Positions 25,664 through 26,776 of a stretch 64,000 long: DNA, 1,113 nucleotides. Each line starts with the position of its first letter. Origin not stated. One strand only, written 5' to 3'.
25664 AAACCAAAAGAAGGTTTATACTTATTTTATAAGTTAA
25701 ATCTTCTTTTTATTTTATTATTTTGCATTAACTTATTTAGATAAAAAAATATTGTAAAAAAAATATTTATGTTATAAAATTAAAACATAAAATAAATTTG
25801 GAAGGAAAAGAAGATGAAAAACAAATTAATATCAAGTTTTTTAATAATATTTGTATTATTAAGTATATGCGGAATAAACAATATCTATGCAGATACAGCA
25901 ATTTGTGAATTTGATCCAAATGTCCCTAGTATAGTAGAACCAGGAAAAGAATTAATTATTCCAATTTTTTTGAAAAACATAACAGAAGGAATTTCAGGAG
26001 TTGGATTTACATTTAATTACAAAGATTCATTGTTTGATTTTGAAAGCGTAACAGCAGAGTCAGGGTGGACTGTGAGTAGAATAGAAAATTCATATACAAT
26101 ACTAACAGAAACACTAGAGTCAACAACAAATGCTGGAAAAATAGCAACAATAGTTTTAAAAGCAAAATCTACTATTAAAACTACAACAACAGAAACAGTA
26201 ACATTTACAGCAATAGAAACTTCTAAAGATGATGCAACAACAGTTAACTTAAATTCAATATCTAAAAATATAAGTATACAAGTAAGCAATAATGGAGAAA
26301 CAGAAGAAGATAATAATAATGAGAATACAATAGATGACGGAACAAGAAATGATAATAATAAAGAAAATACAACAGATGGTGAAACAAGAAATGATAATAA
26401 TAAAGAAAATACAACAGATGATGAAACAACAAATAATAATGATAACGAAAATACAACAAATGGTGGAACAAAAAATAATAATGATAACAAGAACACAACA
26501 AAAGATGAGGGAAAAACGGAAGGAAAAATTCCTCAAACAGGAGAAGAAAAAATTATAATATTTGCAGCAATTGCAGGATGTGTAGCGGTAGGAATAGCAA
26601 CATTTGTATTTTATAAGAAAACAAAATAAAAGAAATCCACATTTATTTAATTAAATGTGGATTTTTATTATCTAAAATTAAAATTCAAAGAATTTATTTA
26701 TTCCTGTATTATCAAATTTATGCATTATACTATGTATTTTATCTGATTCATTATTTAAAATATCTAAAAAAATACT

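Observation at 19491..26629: Self-contained cohesin-dockerin display pair: a giant beta-helix enzyme with a dockerin, next to a sortase-anchored cohesin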

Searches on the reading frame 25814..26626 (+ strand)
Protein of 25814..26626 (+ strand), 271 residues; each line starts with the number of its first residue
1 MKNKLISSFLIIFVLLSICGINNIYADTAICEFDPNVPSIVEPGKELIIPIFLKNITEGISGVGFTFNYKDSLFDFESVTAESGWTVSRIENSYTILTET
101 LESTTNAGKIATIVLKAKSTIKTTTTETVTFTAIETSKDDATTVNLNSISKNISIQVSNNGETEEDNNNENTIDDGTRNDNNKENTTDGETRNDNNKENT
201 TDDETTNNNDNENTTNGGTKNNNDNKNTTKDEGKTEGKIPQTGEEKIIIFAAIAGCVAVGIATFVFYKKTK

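Call 3: search_protein_families(library=pfam, proteins=[window:25814-26626:+], max_evalue=1)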
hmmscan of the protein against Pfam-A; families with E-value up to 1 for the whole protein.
window:25814-26626:+ (271 aa): 4 families
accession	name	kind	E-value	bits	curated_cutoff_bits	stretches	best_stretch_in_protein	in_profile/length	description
PF00963.24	Cohesin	-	1.3e-07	32.3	24.1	1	42-156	11-138/139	Cohesin domain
PF00746.26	Gram_pos_anchor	-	0.00021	21.6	20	1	234-269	4-37/43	LPXTG cell wall anchor motif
PF01080.22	Presenilin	-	0.0084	15.4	34.3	1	152-267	247-342/408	Presenilin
PF02535.28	Zip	-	0.27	10.9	35.1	1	169-264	108-197/323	ZIP Zinc transporter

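Call 4: search_protein_families(library=ncbifam, proteins=[window:25814-26626:+], max_evalue=1)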
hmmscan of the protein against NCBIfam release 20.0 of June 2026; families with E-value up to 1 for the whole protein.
window:25814-26626:+ (271 aa): 13 families
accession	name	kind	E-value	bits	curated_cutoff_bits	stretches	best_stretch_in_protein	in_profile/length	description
NF006933.0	PRK09418.1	equivalog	7.7e-05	21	1419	1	97-270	615-776/780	bifunctional 2',3'-cyclic-nucleotide 2'-phosphodiesterase/3'-nucleotidase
NF053819.1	EF0750_LPXTG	subfamily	8.5e-05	23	47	1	186-270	33-104/105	EF2685/EF0750 family sortase-dependent surface protein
TIGR01167.1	LPXTG_anchor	domain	0.00015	22.3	15.9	1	239-271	2-33/34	LPXTG cell wall anchor domain-containing protein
TIGR02102.1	pullulan_Gpos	equivalog_domain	0.0011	16.8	1042.25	1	140-268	988-1110/1113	pullulanase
NF047875.1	5nuc_LPXTG_Strp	exception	0.005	15.3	1050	1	122-267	536-682/684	surface-anchored 5'-nucleotidase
NF040553.1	SGO_0316_fam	subfamily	0.0054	14.4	1400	1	105-269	1318-1483/1486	SGO_0316/SGO_0317 family LPXTG-anchored serine peptidase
TIGR00927.1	2A1904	subfamily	0.069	10.8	710.1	1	117-244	692-822/1209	K+-dependent Na+/Ca+ exchanger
NF045523.1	MXAN_5453_fam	exception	0.19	10.2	500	1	158-241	411-504/544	MXAN_5453 family MXYO-CTERM-anchored protein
NF005561.0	PRK07234.1-1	equivalog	0.22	10.2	718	1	165-257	444-538/569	putative monovalent cation/H+ antiporter subunit D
NF003390.0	PRK04537.1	equivalog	0.4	9.7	732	0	143-256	387-496/572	ATP-dependent RNA helicase RhlB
NF045509.1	CellDiv_HetF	equivalog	0.42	8.8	1200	1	117-261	436-580/836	cell division protein HetF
NF049901.1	EndglycodaseB1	equivalog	0.71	8.4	900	0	105-262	421-551/559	endo-beta-N-acetylglucosaminidase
TIGR01651.1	CobT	equivalog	0.8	8.3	759.05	1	160-235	203-282/600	cobaltochelatase subunit CobT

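Call 8: search_solved_structures(query=window:25814-26626:+, max_evalue=10, show_alignments=2)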
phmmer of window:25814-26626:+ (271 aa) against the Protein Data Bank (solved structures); distinct sequences matched with E-value up to 10: 3.
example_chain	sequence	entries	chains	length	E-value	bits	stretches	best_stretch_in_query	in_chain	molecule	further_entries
29vf_U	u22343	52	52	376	0.22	14.2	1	153-215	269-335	Transcription initiation factor IIA subunit 1 | Transcription initiation factor IIA beta chain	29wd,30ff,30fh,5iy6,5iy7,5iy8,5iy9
3bg9_A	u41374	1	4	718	2.2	10.9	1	45-115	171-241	Pyruvate carboxylase, mitochondrial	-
3bg3_A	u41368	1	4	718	2.2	10.9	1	45-115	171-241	Pyruvate carboxylase, mitochondrial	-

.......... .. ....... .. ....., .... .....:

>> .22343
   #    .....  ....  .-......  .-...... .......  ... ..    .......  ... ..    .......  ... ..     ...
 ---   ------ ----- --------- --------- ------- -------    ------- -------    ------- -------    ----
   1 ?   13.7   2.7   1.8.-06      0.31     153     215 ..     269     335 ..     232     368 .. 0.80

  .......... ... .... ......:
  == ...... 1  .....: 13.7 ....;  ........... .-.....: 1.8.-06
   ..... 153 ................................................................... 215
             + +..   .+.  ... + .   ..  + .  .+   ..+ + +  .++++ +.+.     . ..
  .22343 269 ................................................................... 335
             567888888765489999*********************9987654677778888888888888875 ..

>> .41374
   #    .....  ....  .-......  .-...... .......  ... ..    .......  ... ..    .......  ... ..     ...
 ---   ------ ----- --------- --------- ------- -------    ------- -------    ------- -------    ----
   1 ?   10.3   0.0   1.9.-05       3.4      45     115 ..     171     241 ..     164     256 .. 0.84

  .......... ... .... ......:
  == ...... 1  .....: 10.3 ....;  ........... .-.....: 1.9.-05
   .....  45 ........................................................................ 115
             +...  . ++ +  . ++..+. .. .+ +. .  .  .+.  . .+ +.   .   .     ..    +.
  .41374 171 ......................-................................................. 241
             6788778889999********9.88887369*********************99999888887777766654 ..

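Call 12: find_homologous_proteins(query=window:25814-26626:+, max_evalue=0.001)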
Query window:25814-26626:+ (271 aa): 5 proteins with E <= 0.001 among 2163 candidates.
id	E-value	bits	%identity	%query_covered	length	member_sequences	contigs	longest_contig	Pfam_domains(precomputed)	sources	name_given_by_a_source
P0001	3.7e-164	562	100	100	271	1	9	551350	PF00963.25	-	-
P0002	2.4e-72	261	66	58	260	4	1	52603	-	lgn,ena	-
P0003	3.3e-31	127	41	62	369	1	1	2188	PF00963.25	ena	-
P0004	3.9e-5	41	28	49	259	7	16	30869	-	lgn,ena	-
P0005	5.0e-4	38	28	49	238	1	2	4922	-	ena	-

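Call 15: find_encoding_contigs(protein=P0002, flank=10000, max_places=3)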
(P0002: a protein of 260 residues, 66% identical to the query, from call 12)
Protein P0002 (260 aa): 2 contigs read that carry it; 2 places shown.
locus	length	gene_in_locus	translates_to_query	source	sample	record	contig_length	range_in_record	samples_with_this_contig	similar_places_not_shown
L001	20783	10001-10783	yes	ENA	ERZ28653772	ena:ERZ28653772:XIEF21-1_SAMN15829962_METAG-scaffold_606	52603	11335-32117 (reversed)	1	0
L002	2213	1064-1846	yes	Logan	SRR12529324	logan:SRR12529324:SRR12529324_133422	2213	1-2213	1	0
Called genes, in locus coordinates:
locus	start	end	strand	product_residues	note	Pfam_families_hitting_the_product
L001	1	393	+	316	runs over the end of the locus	PF01544:CorA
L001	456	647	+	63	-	PF04070:DUF378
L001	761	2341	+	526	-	PF00005:ABC_tran, PF02463:SMC_N (weak), PF13304:AAA_21 (faint), PF12848:ABC_tran_Xtn, PF00005:ABC_tran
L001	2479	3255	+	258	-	PF01797:Y1_Tnp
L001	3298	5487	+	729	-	PF09371:Tex_N, PF22706:Tex_central_region, PF14639:YqgF, PF16921:Tex_YqgF, PF14635:HHH_7, PF12836:HHH_3, PF17674:HHH_9, PF00575:S1, +1 more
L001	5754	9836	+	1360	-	-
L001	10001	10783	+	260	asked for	-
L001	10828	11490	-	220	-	PF13487:HD_5, PF01966:HD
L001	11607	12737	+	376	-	PF00089:Trypsin, PF13365:Trypsin_2, PF13180:PDZ_2, PF00595:PDZ (weak), PF17820:PDZ_6 (weak)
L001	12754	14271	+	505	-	PF07992:Pyr_redox_2 (faint), PF00070:Pyr_redox (faint), PF01266:DAO, PF01494:FAD_binding_3 (weak), PF03486:HI0933_like (faint), PF13450:NAD_binding_8, PF13738:Pyr_redox_3 (faint), PF00355:Rieske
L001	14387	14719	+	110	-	-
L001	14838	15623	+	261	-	PF01704:UDPGP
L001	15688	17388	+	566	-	PF00408:PGM_PMM_IV (faint), PF02878:PGM_PMM_I, PF02879:PGM_PMM_II, PF02880:PGM_PMM_III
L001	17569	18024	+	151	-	PF00383:dCMP_cyt_deam_1, PF14437:MafB19-deam, PF14439:Bd3614-deam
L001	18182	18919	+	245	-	-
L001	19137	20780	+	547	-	PF13177:DNA_pol3_delta2, PF00004:AAA, PF22608:DNAX_ATPase_lid, PF16193:AAA_assoc_2 (weak), PF12169:DNA_pol3_gamma3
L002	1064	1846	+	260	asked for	-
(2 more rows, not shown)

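Call 17: find_encoding_contigs(protein=P0003, flank=10000, max_places=3)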
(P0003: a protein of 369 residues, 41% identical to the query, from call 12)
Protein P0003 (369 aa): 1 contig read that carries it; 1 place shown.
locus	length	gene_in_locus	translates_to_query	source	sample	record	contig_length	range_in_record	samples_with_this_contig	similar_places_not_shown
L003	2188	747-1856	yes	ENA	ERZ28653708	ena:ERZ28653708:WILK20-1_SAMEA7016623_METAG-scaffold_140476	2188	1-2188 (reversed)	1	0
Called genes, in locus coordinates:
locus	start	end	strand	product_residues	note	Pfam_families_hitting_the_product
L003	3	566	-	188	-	?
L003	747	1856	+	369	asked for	PF00963:Cohesin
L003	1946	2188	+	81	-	?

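Call 18: find_encoding_contigs(protein=P0004, flank=10000, max_places=4)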
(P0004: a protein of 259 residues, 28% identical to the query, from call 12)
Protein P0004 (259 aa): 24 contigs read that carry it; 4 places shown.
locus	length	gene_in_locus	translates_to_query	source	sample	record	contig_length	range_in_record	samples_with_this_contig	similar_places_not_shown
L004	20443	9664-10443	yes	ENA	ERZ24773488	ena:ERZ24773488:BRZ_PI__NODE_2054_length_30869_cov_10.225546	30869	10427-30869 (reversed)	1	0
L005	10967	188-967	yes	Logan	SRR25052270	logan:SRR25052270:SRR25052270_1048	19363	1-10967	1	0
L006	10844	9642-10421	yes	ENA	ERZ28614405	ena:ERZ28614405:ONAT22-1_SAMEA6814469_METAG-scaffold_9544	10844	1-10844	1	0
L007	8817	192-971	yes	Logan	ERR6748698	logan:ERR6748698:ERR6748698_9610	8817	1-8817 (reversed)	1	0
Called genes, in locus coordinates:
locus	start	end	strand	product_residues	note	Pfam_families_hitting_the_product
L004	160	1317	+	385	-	-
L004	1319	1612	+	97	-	PF01035:DNA_binding_1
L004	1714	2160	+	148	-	PF12844:HTH_19, PF13560:HTH_31, PF01381:HTH_3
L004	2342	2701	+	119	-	PF03733:YccF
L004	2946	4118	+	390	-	PF01381:HTH_3, PF12844:HTH_19, PF13443:HTH_26 (weak), PF13560:HTH_31, PF16107:DUF4825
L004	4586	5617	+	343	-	-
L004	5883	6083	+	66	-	-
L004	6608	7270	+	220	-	PF13346:ABC2_membrane_5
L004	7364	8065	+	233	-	PF00005:ABC_tran, PF13304:AAA_21 (faint)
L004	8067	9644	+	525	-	-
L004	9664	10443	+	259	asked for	-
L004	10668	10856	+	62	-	PF00578:AhpC-TSA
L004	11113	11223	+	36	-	-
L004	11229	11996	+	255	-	PF13730:HTH_36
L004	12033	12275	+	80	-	-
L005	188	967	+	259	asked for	-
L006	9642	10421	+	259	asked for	-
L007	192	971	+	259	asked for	-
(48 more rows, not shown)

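Call 24: find_related_loci(query=A1, collection=genome_contigs, flank=10000)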
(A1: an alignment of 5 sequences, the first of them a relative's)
Query A1 (271 aa) in genome_contigs; peptide patterns used: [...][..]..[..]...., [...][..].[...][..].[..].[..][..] (x = any residue, [..] = any of these).
201 stretches matched a pattern; 4 encode a relative of the query (tblastn E <= 1e-3); 4 distinct loci.
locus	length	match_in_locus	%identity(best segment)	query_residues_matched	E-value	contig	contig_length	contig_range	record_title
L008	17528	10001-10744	32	1-271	3e-25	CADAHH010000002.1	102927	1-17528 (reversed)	MAG: uncultured Clostridiales bacterium isolate RUG13298 genome assembly, contig: RUG13298_asm_2, whole genome shotgun s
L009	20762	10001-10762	28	1-243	7e-8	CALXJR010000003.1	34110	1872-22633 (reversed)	MAG: uncultured Clostridia bacterium isolate BRZ_SN__bin80 genome assembly, contig: BRZ_SN__NODE_1583_length_34110_cov_5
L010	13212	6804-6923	49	231-271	9e-7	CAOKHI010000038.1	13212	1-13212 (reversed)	MAG TPA_asm: uncultured Clostridium sp. isolate SRR15604515_bin.54_metawrap_v1.3_MAG genome assembly, contig: NODE.2835_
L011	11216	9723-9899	41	206-266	5e-6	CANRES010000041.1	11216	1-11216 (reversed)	MAG: uncultured Clostridia bacterium isolate Lapin-024__bin13 genome assembly, contig: Lapin-024__NODE_7359_length_11216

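Call 62: search_protein_representatives(alignment_id=A1)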
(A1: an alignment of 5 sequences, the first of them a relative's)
Query: 5 sequences, 282 profile positions. Proteins with E-value up to 0.001 (for the whole library): 1958; up to 1e-10: 621; up to 1e-30: 25. The best 150 are listed.
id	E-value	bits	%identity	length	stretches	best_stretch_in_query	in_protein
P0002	4.6e-108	377.1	-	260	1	1-282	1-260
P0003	1.3e-102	359.2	-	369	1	1-282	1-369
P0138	1.8e-63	230.8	-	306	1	1-281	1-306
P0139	1.6e-58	214.6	-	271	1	1-279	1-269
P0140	3.4e-54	200.4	-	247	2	1-211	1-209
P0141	2.2e-42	161.6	-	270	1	1-281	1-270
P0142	3.2e-42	161.1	-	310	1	2-279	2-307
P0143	1.4e-37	145.9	-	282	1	1-281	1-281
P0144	1.7e-37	145.6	-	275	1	1-280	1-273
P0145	1.9e-37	145.4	-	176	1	1-144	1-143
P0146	1.2e-36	142.8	-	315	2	1-228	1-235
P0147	3.3e-35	138.1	-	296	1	2-278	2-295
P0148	3.3e-35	138.1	-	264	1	6-272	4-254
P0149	3.9e-34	134.6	-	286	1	1-281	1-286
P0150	6.9e-34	133.7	-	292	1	1-280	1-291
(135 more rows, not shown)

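Call 84: search_protein_families(library=pfam, proteins=[L008:10001-10753:+, L008:6235-9936:+, P0002], max_evalue=0.01)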
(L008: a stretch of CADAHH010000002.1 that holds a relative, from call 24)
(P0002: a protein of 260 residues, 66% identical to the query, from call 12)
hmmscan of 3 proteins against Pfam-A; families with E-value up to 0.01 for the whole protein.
L008:10001-10753:+ (251 aa): 1 family
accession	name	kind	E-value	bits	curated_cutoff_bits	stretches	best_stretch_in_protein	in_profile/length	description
PF00963.24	Cohesin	-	5.9e-12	46.4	24.1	1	44-155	12-139/139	Cohesin domain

L008:6235-9936:+ (1234 aa): 5 families
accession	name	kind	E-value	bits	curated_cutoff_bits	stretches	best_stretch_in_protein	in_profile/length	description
PF12799.13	LRR_4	-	1.2e-39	133.9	27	7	316-356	1-42/44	Leucine Rich repeats (2 copies)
PF13855.12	LRR_8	-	4.7e-16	58.7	27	1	78-134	1-61/61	Leucine rich repeat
PF23952.1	LRR_EndoS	-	4.6e-11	43.4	27.9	2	579-686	26-116/116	Endo-beta-N-acetylglucosaminidase EndoS LRR domain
PF00404.24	Dockerin_1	-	6.5e-10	39.5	22.9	2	1150-1177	1-28/57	Dockerin type I domain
PF23598.1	LRR_14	-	2.4e-07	30.3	40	1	205-331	39-151/353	Leucine-rich repeat region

P0002 (260 aa): 0 families

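Call 85: find_encoding_contigs(protein=P0138, flank=7000, max_places=2)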
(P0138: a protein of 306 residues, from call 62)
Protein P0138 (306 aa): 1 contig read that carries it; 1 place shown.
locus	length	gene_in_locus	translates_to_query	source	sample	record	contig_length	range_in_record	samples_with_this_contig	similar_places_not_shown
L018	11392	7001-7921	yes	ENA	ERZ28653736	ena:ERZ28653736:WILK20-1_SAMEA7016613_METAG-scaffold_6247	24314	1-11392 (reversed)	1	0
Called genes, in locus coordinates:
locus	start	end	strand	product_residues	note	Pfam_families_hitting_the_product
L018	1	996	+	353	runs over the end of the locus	PF03462:PCRF, PF00472:RF-1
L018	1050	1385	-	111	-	-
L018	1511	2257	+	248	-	PF02535:Zip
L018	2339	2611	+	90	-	-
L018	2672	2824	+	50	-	PF01451:LMWPc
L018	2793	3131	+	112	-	PF01451:LMWPc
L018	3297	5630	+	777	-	PF00580:UvrD-helicase, PF01443:Viral_helicase1 (faint), PF13245:AAA_19, PF13604:AAA_30 (faint), PF13361:UvrD_C, PF13538:UvrD_C_2, PF21196:PcrA_UvrD_tudor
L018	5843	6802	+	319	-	PF01551:Peptidase_M23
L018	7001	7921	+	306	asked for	PF00963:Cohesin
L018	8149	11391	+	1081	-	?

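Call 86: find_encoding_contigs(protein=P0139, flank=7000, max_places=2)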
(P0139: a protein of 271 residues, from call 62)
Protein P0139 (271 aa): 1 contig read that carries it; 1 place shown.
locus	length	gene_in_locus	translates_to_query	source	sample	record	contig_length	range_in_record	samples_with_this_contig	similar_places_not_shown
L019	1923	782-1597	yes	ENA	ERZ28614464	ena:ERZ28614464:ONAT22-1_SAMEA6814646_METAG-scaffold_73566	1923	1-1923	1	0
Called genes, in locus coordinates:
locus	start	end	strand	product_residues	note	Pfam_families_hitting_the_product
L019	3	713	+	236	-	?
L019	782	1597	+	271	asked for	-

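Call 90: find_encoding_contigs(protein=P0141, flank=6000, max_places=1)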
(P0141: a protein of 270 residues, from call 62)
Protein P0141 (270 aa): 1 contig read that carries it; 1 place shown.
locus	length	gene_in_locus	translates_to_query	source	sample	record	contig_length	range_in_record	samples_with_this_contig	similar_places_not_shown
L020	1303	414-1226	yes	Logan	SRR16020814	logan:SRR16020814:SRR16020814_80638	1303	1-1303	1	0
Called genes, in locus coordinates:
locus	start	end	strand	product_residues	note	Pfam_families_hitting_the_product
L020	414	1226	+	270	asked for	PF00963:Cohesin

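Call 91: find_encoding_contigs(protein=P0143, flank=6000, max_places=1)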
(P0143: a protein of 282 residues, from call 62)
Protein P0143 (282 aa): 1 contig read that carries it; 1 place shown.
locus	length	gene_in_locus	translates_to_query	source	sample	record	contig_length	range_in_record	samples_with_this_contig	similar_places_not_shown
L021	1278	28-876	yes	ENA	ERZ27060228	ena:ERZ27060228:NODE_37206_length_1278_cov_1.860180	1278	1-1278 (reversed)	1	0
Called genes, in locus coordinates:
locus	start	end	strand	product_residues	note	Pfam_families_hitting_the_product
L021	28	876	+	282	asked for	-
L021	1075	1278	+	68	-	?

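Call 92: find_encoding_contigs(protein=P0149, flank=6000, max_places=1)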
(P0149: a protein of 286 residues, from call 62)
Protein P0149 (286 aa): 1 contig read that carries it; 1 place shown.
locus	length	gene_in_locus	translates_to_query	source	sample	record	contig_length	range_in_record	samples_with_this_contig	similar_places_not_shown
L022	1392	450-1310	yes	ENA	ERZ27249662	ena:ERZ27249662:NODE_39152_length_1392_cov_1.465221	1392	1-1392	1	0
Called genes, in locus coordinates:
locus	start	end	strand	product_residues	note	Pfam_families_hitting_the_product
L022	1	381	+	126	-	?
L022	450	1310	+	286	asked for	PF00963:Cohesin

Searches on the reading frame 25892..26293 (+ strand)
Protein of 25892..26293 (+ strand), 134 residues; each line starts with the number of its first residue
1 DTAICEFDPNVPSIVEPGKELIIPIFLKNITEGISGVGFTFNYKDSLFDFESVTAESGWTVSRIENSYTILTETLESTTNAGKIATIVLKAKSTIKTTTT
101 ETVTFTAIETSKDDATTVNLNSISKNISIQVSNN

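Call 61: search_solved_structures(query=A5, max_evalue=10, show_alignments=2)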
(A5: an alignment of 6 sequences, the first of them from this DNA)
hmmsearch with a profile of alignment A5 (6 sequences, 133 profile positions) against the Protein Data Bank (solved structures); distinct sequences matched with E-value up to 10: 24.
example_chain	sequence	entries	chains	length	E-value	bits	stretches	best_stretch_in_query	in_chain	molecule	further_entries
1g1k_A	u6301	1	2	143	9.7e-06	28.8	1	6-126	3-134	SCAFFOLDING PROTEIN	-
2vn5_A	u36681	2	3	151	1.3e-05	28.4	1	6-126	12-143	SCAFFOLDING PROTEIN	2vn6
4ums_A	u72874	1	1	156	2.4e-05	27.5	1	10-98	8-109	CELLULOSOMAL ANCHORING SCAFFOLDIN B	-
2jh2_A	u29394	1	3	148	7.3e-05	26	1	14-129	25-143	O-GLCNACASE NAGJ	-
2ozn_A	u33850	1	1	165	0.00011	25.5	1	14-129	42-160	O-GlcNAcase nagJ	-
2o4e_A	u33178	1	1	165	0.00011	25.5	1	14-129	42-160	O-GlcNAcase nagJ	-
3ul4_A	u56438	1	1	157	0.00028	24.1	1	5-71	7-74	Cellulosome-anchoring protein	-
5nrk_A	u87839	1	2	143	0.00068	22.9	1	13-113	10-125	Endoglucanase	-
2w1n_A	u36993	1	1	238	0.00075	22.7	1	14-130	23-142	O-GLCNACASE NAGJ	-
5nrm_A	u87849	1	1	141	0.00078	22.7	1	14-113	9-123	Endoglucanase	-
2y3n_A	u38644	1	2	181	0.0054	19.9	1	10-79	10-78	CELLULOSOMAL SCAFFOLDIN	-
5lxv_A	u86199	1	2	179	0.0068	19.6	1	5-57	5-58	Scaffoldin C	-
1tyj_A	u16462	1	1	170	0.0069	19.6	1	12-80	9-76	cellulosomal scaffoldin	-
4uyp_A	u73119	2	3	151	0.0088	19.3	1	6-111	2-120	Cellulosomal scaffoldin anchoring protein C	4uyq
1aoh_A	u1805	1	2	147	0.012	18.8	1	5-57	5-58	Cellulosomal-scaffolding protein A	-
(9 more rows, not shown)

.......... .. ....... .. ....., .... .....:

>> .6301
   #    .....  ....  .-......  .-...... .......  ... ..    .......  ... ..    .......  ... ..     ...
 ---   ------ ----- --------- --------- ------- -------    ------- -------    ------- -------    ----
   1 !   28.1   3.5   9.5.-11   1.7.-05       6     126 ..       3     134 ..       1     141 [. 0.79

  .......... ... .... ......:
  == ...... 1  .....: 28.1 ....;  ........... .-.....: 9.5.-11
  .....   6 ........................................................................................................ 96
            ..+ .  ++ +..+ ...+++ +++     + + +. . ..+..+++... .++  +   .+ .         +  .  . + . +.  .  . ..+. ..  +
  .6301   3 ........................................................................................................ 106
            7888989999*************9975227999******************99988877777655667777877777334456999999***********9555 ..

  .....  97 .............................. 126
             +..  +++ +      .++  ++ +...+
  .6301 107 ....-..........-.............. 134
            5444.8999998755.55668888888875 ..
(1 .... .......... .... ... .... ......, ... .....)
